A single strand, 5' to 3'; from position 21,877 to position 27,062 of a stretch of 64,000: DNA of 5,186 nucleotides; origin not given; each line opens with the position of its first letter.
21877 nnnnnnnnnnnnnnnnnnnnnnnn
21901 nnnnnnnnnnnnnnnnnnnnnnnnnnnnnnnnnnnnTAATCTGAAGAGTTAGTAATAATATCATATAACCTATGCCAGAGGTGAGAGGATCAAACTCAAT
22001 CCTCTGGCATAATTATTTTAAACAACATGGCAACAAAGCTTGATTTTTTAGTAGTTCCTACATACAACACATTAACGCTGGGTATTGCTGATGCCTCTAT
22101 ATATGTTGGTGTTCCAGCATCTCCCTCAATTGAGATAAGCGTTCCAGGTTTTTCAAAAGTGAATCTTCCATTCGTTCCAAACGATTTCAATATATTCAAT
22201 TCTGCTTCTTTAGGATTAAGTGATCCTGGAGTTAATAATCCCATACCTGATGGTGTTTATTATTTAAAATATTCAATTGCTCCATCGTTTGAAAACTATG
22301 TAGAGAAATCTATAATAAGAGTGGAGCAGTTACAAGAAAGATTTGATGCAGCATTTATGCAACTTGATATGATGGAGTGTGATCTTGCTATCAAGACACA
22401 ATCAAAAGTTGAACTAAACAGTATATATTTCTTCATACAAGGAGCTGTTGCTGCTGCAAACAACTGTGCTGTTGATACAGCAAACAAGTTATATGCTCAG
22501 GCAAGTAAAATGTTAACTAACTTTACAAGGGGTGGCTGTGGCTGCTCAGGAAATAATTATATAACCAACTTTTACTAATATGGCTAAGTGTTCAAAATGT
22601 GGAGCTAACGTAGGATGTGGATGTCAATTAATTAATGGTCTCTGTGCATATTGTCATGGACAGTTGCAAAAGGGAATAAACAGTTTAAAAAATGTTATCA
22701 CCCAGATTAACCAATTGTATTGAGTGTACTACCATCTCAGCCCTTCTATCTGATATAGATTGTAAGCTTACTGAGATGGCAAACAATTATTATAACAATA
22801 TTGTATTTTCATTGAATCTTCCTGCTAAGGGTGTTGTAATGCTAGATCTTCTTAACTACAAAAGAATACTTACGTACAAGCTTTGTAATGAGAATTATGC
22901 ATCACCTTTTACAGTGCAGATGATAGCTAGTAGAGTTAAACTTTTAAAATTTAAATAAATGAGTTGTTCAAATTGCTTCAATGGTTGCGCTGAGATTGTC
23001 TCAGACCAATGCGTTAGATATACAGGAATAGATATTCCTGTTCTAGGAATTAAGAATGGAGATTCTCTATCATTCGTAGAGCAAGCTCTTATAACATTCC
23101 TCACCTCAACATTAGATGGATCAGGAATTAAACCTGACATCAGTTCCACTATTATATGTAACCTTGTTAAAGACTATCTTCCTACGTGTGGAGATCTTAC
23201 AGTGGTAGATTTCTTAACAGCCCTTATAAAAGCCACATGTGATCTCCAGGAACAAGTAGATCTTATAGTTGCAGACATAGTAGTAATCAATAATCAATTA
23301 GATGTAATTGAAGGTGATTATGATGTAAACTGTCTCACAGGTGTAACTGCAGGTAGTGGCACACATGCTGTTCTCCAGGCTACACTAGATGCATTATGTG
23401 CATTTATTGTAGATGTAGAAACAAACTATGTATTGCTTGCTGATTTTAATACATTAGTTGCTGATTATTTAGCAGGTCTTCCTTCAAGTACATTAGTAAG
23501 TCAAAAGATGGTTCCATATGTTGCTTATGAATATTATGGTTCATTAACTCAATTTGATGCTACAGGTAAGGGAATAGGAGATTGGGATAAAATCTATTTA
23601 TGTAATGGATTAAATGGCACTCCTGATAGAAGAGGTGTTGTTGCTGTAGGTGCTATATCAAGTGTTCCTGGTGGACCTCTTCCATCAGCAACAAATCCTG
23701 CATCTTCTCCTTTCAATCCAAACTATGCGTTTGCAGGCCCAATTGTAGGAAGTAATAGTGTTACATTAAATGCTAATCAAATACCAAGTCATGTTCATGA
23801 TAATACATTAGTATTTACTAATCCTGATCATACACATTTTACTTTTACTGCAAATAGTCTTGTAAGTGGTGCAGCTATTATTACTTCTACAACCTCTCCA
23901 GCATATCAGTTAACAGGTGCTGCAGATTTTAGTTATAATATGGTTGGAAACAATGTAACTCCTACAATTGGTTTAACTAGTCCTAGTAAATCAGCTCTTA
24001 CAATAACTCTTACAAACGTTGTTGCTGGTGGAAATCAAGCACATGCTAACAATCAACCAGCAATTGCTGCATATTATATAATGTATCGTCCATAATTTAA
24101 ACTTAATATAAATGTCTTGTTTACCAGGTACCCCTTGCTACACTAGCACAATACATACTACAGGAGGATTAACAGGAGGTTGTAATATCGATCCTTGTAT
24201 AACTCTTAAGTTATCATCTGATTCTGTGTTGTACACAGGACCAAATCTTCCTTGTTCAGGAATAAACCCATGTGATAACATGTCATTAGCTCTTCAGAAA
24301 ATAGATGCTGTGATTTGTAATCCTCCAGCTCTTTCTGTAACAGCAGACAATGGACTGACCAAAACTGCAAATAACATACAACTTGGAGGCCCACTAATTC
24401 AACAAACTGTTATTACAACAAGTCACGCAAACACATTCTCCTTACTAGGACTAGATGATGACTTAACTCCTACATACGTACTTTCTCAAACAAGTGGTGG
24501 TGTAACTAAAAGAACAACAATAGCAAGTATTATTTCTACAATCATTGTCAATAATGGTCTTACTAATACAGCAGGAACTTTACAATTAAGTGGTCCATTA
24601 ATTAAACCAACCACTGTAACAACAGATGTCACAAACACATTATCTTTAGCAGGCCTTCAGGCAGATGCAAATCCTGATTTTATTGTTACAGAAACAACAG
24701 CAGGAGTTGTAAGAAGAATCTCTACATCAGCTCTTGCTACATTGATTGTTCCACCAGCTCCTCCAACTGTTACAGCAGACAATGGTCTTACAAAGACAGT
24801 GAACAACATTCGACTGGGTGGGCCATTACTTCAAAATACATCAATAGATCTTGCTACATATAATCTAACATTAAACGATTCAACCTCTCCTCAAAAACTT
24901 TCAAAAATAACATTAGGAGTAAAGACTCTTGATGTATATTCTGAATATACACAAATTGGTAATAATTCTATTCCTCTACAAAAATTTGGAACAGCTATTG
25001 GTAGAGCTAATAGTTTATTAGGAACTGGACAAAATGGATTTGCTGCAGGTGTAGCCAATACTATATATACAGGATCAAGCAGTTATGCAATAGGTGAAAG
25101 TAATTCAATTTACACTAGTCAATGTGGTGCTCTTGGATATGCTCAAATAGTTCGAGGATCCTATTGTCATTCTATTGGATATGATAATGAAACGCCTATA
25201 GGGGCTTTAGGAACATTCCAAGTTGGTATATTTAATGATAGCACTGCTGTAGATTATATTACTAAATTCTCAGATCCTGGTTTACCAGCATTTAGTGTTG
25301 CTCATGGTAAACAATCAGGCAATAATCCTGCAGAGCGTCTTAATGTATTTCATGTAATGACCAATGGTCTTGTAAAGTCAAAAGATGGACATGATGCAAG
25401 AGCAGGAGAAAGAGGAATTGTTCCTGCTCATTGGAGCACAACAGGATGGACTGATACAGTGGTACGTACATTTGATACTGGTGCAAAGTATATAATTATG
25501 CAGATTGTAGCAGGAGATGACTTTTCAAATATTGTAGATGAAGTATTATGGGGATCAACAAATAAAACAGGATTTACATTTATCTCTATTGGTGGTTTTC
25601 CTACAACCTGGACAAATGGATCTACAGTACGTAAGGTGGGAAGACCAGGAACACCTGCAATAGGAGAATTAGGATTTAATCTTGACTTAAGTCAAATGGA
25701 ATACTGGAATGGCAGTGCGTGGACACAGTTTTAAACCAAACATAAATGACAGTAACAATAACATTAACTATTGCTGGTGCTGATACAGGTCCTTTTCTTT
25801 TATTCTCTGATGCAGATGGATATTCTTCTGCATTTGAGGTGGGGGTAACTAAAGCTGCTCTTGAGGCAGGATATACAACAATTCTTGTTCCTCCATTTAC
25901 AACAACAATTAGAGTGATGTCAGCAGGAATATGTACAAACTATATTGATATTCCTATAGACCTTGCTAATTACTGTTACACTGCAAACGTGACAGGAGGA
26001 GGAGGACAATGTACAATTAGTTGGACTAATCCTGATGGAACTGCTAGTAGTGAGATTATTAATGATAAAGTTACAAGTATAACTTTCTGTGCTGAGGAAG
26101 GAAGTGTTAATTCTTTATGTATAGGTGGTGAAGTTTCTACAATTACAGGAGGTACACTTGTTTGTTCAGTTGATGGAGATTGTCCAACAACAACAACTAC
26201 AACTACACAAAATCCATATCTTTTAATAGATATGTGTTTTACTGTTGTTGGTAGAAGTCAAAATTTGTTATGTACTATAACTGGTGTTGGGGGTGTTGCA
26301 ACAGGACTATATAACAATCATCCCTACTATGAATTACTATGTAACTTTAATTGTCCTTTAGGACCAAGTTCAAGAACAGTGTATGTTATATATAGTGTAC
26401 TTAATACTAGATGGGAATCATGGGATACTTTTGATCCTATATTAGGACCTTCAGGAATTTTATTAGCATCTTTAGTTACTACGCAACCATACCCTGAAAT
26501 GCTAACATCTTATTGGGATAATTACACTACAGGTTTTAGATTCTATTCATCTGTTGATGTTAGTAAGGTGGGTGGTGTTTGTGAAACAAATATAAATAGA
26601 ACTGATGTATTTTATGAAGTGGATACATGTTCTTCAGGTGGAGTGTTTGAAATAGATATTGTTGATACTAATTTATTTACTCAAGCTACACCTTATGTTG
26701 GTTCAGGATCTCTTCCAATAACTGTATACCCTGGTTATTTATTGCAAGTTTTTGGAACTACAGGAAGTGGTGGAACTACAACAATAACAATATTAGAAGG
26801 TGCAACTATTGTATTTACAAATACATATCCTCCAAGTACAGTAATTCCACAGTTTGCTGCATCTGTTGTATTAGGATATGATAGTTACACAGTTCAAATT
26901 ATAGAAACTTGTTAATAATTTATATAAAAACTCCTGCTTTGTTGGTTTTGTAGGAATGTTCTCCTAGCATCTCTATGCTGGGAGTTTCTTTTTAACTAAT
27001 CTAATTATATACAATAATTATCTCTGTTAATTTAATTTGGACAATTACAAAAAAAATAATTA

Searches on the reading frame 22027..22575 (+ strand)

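Call 11: search_protein_families(library=phrogs, proteins=[window:22027-22575:+], max_evalue=0.001)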
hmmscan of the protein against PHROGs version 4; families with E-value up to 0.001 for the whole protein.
window:22027-22575:+ (183 aa): 1 family
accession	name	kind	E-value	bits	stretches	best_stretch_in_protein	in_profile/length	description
phrog_31752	-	head and packaging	2.7e-08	34.7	1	4-166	7-167/171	virion structural protein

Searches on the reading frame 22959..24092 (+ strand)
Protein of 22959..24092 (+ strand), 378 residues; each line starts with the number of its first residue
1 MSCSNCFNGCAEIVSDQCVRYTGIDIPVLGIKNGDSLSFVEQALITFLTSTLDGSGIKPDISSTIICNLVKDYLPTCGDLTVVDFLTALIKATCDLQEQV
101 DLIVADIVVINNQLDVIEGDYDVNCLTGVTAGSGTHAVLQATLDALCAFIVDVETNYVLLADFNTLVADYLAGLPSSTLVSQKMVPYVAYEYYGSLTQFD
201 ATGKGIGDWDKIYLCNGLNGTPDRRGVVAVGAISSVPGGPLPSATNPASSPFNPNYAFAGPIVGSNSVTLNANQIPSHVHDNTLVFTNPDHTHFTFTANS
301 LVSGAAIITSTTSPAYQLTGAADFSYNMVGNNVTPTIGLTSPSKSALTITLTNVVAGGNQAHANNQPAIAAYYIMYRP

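Call 11: search_protein_families(library=phrogs, proteins=[window:22959-24092:+], max_evalue=0.001)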
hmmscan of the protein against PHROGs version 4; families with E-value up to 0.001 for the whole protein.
window:22959-24092:+ (378 aa): 2 families
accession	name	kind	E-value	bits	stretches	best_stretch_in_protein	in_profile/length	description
phrog_8763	-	tail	4.7e-12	45.9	1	210-375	604-746/1024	tail protein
phrog_8469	-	tail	6.4e-09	36.5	1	213-376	149-300/303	tail fiber protein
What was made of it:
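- Separate tail-fibre-like genes exist (22959..24095, phrog tail fiber, call 11) and may be the main receptor-binding proteins.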

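Call 12: search_protein_families(library=pfam, proteins=[window:22959-24092:+], max_evalue=0.01)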
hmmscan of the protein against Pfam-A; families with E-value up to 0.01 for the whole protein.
window:22959-24092:+ (378 aa): 0 families

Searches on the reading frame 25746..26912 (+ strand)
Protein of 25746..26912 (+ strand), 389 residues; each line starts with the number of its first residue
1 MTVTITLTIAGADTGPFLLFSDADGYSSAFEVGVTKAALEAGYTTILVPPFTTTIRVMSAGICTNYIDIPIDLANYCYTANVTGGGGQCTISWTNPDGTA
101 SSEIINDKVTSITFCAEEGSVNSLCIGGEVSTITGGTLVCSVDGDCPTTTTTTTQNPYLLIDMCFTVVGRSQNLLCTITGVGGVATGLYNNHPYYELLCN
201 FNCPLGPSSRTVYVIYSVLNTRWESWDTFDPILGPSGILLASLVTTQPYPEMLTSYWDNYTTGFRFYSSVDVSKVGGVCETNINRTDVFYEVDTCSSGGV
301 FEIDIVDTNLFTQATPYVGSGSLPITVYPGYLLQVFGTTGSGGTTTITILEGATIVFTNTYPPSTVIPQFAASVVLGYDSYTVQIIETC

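Call 6: search_protein_families(library=pfam, proteins=[window:25746-26912:+], max_evalue=0.1)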
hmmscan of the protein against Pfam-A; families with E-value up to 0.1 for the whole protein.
window:25746-26912:+ (389 aa): 0 families
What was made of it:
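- Tried and rejected: They look unlikely, because Pfam found no family in the inserted 1200 aa (call 6).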

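Call 7: search_protein_families(library=phrogs, proteins=[window:25746-26912:+], max_evalue=0.01)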
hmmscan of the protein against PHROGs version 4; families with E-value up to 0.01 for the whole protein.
window:25746-26912:+ (389 aa): 0 families
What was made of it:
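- On Phage tail fibre / receptor-binding protein: No Pfam or PHROG fibre family hits the C-terminal 1200 aa or gene 25746..26915 (calls 6, 7).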

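Call 95: search_dna_similar(query=window:25746-26912:+, collection=phages, mode=protein, max_evalue=0.001, max_rows=15)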
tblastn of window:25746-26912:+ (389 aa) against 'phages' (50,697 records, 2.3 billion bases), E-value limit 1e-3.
No match.
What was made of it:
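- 26211..26912 (+): Gene 25746..26915 C-terminal domain (aa 156-389). No match in the phage collection (call 95).
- Tried and rejected: tblastn of gene 25746..26915 against the phage collection: no match (call 95).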
